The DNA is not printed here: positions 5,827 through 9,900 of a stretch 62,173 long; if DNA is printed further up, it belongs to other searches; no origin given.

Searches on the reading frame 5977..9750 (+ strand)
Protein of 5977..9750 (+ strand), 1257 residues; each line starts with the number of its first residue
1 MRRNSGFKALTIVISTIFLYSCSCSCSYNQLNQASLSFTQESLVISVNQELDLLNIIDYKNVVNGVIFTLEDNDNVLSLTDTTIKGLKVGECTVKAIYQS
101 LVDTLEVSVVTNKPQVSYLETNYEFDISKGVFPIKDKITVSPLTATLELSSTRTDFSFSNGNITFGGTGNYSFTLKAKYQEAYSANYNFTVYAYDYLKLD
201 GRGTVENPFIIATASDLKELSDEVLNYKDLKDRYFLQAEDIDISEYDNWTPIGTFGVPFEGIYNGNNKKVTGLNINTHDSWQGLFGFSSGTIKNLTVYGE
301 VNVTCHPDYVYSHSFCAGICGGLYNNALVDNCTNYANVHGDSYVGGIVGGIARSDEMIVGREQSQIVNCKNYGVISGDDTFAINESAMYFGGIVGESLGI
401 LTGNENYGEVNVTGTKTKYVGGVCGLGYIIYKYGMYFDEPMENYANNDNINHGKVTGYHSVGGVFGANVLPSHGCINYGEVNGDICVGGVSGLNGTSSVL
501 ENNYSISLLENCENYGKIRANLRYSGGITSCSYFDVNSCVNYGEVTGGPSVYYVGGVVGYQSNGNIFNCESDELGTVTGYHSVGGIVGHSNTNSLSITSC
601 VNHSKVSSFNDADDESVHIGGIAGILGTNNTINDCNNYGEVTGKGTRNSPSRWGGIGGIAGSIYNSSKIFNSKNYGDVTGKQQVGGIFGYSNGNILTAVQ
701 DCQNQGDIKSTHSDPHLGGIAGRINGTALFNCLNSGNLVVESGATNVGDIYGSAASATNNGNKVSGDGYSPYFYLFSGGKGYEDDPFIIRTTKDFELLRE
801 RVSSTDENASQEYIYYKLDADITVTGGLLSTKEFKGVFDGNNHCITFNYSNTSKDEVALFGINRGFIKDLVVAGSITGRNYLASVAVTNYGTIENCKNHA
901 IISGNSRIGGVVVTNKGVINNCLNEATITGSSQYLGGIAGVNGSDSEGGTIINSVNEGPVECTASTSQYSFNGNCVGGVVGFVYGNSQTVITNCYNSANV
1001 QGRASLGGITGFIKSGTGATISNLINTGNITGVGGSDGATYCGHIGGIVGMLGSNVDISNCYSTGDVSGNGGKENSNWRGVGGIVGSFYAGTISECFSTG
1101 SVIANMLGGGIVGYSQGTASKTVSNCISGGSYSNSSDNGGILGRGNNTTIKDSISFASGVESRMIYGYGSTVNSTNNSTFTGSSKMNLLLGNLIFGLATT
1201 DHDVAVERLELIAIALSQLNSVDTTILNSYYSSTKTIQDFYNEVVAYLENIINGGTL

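Call 11: search_protein_families(library=pfam, proteins=[window:5977-9750:+], max_evalue=0.001)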
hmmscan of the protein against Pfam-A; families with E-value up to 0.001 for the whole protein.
window:5977-9750:+ (1257 aa): 1 family
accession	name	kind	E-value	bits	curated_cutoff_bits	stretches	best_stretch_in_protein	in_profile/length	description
PF07581.17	Glug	-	0.00027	21.6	20.5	0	972-1000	1-27/28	The GLUG motif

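Call 91: search_protein_families(library=ncbifam, proteins=[window:5977-9750:+], max_evalue=0.001)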
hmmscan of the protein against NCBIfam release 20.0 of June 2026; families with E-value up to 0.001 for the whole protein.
window:5977-9750:+ (1257 aa): 0 families

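Call 93: search_solved_structures(query=window:5977-9750:+, max_evalue=0.01)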
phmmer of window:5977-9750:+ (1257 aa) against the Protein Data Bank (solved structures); distinct sequences matched with E-value up to 0.01: 0.
